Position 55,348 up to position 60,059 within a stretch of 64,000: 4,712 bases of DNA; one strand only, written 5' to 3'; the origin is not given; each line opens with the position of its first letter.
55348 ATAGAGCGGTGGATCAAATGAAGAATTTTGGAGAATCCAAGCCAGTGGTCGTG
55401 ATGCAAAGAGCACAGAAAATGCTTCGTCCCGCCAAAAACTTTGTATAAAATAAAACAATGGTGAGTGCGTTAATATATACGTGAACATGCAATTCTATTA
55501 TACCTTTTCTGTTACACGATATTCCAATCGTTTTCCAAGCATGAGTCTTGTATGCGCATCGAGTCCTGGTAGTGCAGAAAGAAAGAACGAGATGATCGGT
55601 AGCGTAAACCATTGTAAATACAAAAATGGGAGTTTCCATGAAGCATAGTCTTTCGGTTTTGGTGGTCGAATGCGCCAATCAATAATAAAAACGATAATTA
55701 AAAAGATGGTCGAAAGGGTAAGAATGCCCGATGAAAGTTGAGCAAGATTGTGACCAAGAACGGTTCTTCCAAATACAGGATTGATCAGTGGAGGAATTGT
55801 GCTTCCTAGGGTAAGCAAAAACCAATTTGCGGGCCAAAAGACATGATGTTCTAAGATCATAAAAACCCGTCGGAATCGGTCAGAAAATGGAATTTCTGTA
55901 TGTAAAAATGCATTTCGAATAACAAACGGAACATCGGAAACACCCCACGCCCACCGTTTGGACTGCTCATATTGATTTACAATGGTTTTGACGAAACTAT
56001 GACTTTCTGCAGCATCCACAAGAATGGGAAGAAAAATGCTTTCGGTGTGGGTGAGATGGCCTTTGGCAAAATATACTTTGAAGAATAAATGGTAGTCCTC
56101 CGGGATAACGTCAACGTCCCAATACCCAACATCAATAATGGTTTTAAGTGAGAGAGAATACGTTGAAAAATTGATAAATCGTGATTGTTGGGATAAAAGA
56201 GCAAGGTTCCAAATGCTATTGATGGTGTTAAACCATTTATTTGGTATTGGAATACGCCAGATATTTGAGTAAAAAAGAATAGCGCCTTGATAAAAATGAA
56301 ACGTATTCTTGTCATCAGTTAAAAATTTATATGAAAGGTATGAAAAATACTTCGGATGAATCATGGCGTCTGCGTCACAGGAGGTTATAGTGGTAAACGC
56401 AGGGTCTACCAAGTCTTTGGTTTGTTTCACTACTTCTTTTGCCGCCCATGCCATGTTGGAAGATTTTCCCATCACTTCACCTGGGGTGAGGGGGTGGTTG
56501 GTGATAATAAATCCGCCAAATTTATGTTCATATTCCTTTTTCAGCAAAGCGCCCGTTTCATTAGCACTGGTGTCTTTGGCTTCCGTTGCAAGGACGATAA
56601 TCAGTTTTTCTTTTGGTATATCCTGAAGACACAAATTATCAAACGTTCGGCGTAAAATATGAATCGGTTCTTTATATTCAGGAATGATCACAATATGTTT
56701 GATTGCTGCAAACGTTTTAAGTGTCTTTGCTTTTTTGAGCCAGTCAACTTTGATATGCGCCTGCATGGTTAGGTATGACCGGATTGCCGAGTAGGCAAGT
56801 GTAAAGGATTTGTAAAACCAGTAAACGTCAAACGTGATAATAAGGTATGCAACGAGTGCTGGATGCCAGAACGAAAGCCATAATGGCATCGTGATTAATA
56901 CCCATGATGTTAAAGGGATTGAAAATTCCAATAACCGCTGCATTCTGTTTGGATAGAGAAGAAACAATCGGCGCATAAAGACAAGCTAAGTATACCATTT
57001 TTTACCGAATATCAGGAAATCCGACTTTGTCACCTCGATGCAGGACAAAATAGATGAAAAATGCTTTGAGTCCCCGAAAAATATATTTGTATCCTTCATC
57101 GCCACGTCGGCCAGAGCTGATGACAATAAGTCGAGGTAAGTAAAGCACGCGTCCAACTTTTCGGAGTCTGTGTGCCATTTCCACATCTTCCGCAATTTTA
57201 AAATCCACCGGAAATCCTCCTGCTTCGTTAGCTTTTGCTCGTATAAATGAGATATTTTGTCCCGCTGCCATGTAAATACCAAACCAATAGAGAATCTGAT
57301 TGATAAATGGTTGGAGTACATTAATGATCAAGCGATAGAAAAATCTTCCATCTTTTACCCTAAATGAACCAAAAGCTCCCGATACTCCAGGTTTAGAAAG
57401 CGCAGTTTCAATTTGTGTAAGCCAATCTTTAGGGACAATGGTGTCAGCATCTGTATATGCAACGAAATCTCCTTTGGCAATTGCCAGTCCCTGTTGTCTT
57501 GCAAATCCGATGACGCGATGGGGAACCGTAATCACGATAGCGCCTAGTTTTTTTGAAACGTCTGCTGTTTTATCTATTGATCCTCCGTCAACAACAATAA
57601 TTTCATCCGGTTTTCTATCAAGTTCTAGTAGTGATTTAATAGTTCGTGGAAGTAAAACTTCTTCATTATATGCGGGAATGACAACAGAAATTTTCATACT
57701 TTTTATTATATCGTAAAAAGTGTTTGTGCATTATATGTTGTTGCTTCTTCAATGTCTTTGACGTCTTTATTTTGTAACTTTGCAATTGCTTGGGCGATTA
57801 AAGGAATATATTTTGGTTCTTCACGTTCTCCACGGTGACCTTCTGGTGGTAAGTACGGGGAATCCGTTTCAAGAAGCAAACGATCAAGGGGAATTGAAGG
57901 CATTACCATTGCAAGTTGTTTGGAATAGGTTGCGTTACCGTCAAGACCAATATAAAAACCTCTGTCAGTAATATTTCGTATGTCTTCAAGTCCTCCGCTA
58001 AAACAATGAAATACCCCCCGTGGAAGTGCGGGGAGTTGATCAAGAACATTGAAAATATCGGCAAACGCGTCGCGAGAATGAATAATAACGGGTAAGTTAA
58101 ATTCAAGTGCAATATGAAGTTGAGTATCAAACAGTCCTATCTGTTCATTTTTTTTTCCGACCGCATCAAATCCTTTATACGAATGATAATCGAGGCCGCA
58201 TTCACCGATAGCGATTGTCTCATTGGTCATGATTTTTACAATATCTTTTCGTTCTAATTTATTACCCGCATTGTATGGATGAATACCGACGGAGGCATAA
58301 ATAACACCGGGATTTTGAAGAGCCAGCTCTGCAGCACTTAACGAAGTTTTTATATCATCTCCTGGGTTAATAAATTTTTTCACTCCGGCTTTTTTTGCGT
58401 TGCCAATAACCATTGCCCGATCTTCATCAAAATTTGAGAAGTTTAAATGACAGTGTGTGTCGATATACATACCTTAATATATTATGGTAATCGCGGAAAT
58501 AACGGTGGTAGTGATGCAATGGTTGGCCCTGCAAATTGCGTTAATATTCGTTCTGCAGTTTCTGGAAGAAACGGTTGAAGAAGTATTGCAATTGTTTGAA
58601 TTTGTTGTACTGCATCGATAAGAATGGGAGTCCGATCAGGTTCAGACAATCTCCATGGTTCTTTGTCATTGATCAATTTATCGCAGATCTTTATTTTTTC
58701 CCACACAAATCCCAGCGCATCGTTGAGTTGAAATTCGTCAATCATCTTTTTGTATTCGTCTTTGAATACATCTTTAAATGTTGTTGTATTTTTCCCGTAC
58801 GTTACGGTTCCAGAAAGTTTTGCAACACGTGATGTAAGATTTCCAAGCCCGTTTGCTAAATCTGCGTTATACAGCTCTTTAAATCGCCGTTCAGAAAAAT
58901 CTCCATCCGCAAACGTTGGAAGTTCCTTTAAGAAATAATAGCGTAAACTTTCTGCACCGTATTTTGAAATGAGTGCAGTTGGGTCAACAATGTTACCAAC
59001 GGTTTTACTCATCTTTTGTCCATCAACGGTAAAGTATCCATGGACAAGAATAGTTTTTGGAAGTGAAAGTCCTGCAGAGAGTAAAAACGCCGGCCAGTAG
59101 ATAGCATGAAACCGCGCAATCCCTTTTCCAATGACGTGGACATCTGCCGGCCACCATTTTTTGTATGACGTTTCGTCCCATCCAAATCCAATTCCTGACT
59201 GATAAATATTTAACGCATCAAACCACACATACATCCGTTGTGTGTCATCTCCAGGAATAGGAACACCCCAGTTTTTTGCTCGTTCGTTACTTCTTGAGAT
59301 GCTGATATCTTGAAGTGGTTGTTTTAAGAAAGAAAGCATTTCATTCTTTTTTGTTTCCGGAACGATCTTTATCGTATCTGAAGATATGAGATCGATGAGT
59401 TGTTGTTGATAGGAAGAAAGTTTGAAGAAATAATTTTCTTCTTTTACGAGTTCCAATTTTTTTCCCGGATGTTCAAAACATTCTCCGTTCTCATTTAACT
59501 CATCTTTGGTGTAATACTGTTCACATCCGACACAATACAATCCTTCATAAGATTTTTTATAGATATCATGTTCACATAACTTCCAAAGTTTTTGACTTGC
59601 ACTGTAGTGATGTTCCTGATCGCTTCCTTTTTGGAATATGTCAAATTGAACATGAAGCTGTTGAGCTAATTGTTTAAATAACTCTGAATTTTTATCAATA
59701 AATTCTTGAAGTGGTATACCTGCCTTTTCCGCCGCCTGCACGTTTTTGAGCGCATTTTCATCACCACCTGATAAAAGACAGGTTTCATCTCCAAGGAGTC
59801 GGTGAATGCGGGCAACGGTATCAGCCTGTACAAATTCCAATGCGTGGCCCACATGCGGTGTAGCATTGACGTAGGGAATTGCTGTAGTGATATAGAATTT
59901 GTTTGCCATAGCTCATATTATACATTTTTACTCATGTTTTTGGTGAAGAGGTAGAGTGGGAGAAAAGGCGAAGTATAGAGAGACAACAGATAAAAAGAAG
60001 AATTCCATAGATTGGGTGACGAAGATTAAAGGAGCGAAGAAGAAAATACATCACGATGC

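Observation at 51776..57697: Polyprenyl-phosphate-linked glycan cluster with a processive QxxRW GT2 synthase and a GT-C transferase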

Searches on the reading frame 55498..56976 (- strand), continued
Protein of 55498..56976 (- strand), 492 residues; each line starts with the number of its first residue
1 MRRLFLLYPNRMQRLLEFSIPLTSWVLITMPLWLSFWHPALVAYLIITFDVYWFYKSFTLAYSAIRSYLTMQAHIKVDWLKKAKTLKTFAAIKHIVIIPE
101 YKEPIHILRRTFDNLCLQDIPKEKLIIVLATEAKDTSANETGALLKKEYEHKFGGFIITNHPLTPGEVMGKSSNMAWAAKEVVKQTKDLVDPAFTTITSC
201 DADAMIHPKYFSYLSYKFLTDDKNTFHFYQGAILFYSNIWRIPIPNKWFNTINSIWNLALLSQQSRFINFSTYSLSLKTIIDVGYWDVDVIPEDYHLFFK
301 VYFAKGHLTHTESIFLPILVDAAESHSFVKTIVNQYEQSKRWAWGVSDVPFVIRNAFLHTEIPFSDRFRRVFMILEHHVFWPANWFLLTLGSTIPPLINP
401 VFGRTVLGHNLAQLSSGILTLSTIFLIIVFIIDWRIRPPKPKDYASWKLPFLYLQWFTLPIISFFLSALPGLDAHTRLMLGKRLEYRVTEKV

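Call 96: find_encoding_contigs(protein=P0576, flank=8000, max_places=1)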
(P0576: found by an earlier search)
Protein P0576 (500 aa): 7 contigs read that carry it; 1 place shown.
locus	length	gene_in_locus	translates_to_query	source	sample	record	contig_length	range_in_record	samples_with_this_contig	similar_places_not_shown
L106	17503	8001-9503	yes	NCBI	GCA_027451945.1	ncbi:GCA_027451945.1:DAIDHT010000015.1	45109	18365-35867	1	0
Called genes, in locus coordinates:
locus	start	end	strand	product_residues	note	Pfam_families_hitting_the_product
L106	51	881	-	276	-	-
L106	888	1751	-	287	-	-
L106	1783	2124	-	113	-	PF01022:HTH_5, PF12802:MarR_2 (weak), PF12840:HTH_20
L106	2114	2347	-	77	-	-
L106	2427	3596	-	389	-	PF02417:Chromate_transp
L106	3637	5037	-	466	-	PF00890:FAD_binding_2 (faint), PF07992:Pyr_redox_2, PF12831:FAD_oxidored (weak), PF13738:Pyr_redox_3 (weak), PF00070:Pyr_redox, PF02852:Pyr_redox_dim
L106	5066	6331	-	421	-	-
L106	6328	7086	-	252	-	PF01925:TauE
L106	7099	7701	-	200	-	PF02663:FmdE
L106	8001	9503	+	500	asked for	PF13632:Glyco_trans_2_3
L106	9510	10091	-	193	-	PF01503:PRA-PH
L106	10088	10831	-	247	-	PF00977:His_biosynth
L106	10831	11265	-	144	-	PF11969:DcpS_C, PF01230:HIT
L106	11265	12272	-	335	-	PF01979:Amidohydro_1, PF04909:Amidohydro_2 (weak)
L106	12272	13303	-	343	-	-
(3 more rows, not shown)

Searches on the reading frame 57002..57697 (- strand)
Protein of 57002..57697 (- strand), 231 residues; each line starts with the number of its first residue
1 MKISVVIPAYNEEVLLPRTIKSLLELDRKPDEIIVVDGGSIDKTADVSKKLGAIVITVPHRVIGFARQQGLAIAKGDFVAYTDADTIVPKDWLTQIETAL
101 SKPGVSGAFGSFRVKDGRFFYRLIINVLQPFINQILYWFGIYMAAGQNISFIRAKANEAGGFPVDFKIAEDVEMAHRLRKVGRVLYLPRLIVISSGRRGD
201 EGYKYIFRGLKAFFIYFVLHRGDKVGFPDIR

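Call 4: search_protein_families(library=pfam, proteins=[window:57002-57697:-], max_evalue=0.01)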
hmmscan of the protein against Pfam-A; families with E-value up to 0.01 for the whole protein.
window:57002-57697:- (231 aa): 6 families
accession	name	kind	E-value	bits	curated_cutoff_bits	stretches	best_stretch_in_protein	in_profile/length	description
PF00535.33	Glycos_transf_2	-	1.2e-28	100.6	23.3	1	4-132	1-132/168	Glycosyl transferase family 2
PF13641.12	Glyco_tranf_2_3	-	7.2e-10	39.7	27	1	3-182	3-198/230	Glycosyltransferase like family 2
PF13506.12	Glyco_transf_21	-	9.6e-10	38.6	21.7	1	69-192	24-151/174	Glycosyl transferase family 21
PF13632.12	Glyco_trans_2_3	-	2.4e-06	28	27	1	79-185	2-113/198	Glycosyl transferase family group 2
PF10111.15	Glyco_tranf_2_2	-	0.00012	22.1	27.3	1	4-96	1-102/276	Glycosyltransferase like family 2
PF13704.12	Glyco_tranf_2_4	-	0.0016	19.3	27.5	1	11-85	2-81/98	Glycosyl transferase family 2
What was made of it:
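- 57002..57697 (-): Accessory soluble GT2 (GT-A), 231 aa, specificity unknown. PF00535 at 100.6 bits (call 4).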

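Call 5: search_protein_families(library=ncbifam, proteins=[window:57002-57697:-], max_evalue=0.01)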
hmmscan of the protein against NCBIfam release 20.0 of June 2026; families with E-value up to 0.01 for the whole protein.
window:57002-57697:- (231 aa): 27 families (the best 25 are shown)
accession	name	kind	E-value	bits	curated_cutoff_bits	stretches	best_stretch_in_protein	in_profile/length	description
TIGR04283.1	glyco_like_mftF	equivalog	6.6e-29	101.1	182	1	3-198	1-188/221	TIGR04283 family arsenosugar biosynthesis glycosyltransferase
TIGR03965.1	mycofact_glyco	equivalog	1.2e-21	77.1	280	2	2-108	75-187/467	mycofactocin biosynthesis glycosyltransferase MftF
NF041875.1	EPS_EpsD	equivalog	7.9e-18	64.9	370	2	3-95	1-99/325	exopolysaccharide biosynthesis glycosyltransferase EpsD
NF010496.0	PRK13915.1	equivalog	4e-13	49.1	262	1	2-91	32-132/307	glucosyl-3-phosphoglycerate synthase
NF007482.0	PRK10073.1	equivalog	9.7e-13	47.8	423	1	2-97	7-108/334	glycosyltransferase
NF038302.1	EPS_HpsE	equivalog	3.1e-12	46.1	300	1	1-111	1-122/307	hormogonium polysaccharide biosynthesis glycosyltransferase HpsE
TIGR03937.1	PgaC_IcaA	equivalog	1.6e-11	43.8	422.3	1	2-116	46-167/407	poly-beta-1,6-N-acetyl-D-glucosamine synthase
TIGR04182.1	glyco_TIGR04182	equivalog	2.9e-08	33.4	325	1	3-88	2-85/293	S-layer glycoprotein N-glycosyltransferase AglJ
NF047683.1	TeichurnBiosyTuaG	equivalog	3.7e-08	33.3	400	1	2-106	7-117/252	teichuronic acid biosynthesis protein TuaG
NF041391.1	DPhHxTase_Halo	equivalog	3.7e-08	32.6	375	1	9-100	3-93/213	dolichyl-phosphate hexose transferase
NF050050.1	ProtGlycPglI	equivalog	1.4e-07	31.2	500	1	2-91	3-99/306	GalNAc(5)-diNAcBac-PP-undecaprenol beta-1,3-glucosyltransferase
NF041394.1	GtaseAglG_Halo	equivalog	1.8e-07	30.8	440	1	1-99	1-106/304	glucosyl-dolichyl phosphate glucuronosyltransferase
NF038299.1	EPS_HpsN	equivalog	2.5e-06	26.7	425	1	2-99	2-105/317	hormogonium polysaccharide biosynthesis glycosyltransferase HpsN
NF041865.1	EpsU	equivalog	4.1e-06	26.1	700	1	2-96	40-143/394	exopolysaccharide biosynthesis GT2 family glycosyltransferase EpsU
NF058614.1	PPMAGASynPpgS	equivalog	4.2e-06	26.4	370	1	4-74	3-71/226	polyprenyl-phospho-N-acetylgalactosaminyl synthase PpgS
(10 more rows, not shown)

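Call 28: search_solved_structures(query=window:57002-57697:-, max_evalue=0.001, show_alignments=1)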
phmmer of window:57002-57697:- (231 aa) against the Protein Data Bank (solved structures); distinct sequences matched with E-value up to 0.001: 22.
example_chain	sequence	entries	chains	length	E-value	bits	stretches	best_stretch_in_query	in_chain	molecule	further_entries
5hea_A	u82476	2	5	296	1.5e-08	38.1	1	3-121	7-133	Putative glycosyltransferase (GalT1)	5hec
6yv7_B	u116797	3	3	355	5e-07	33.1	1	2-194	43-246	Glycosyl transferase, family 2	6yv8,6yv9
6yv7_A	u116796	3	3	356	5e-07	33.1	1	2-194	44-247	Glycosyl transferase, family 2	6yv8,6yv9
3bcv_A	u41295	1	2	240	6.8e-07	32.7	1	2-95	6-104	Putative glycosyltransferase protein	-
6p61_A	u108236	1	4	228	7e-07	32.6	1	3-101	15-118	Glycosyltransferase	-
9omm_A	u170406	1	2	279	7.9e-07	32.5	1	3-110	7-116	Glycosyltransferase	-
9omh_A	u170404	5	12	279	8e-07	32.4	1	3-110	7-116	Glycosyltransferase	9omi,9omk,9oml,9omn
9omj_A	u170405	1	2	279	8e-07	32.4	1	3-110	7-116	Glycosyltransferase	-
2z87_A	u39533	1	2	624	1.6e-05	28.2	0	3-94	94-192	Chondroitin synthase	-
2z86_A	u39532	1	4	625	1.6e-05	28.2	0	3-94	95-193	Chondroitin synthase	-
4y6n_A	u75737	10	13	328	2e-05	27.9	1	3-90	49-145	Glucosyl-3-phosphoglycerate synthase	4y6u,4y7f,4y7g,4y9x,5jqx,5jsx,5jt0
3e25_A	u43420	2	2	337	2.1e-05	27.8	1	3-90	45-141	Putative uncharacterized protein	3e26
4ddz_A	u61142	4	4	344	2.1e-05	27.8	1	3-90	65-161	GLUCOSYL-3-PHOSPHOGLYCERATE SYNTHASE (GpgS) | Glucosyl-3-phosphoglycerate synthase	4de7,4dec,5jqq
3ckj_A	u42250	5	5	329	3.5e-05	27.1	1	3-91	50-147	Putative uncharacterized protein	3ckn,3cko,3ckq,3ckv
9jma_A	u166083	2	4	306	4.2e-05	26.8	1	1-93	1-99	GalNAc(5)-diNAcBac-PP-undecaprenol beta-1,3-glucosyltransferase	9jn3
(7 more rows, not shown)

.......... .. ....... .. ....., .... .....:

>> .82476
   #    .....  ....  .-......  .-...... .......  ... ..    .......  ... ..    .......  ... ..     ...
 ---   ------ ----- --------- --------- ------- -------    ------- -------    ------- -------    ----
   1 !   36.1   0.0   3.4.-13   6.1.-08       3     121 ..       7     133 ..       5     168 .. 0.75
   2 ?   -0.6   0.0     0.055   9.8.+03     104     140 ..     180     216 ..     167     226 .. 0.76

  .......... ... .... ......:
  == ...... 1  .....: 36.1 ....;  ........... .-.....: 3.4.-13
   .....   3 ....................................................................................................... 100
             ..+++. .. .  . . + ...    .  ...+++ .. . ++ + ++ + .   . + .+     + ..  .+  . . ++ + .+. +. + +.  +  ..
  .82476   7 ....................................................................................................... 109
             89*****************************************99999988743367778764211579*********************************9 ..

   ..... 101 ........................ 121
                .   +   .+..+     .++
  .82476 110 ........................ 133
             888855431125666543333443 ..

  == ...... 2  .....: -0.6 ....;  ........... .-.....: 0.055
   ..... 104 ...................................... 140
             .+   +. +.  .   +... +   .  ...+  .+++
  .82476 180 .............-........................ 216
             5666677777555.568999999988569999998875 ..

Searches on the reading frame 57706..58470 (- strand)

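Call 4: search_protein_families(library=pfam, proteins=[window:57706-58470:-], max_evalue=0.01)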
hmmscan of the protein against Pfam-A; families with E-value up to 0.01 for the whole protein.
window:57706-58470:- (254 aa): 1 family
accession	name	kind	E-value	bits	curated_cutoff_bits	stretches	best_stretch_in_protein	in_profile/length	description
PF01026.27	TatD_DNase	-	6e-72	242.5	27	1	3-252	1-252/253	TatD related DNase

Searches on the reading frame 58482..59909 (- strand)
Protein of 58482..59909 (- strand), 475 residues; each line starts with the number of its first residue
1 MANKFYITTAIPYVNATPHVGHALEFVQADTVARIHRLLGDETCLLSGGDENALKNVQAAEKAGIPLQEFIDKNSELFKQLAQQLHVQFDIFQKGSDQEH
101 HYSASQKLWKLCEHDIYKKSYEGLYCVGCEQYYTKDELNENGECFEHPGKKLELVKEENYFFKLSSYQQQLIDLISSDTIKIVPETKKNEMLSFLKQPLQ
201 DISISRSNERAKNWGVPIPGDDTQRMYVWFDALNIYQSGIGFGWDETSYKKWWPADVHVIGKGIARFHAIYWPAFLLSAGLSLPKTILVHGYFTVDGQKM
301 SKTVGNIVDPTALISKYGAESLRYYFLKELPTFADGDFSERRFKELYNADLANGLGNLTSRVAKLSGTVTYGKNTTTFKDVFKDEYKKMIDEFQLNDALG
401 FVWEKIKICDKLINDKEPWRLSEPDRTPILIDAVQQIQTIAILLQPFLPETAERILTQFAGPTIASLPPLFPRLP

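Call 9: search_protein_families(library=pfam, proteins=[window:58482-59909:-], max_evalue=0.001)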
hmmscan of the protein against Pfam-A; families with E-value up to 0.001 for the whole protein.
window:58482-59909:- (475 aa): 3 families
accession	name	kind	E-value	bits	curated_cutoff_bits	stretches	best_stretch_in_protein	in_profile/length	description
PF09334.17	tRNA-synt_1g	-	4.4e-92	309.3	20.1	1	6-362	2-390/391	tRNA synthetases class I (M)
PF00133.28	tRNA-synt_1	-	5.3e-26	91.8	22.7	2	225-327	298-403/414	tRNA synthetases class I (I, L, M and V)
PF01406.26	tRNA-synt_1e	-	8.7e-10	38.9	27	1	286-329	240-283/301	tRNA synthetases class I (C) catalytic domain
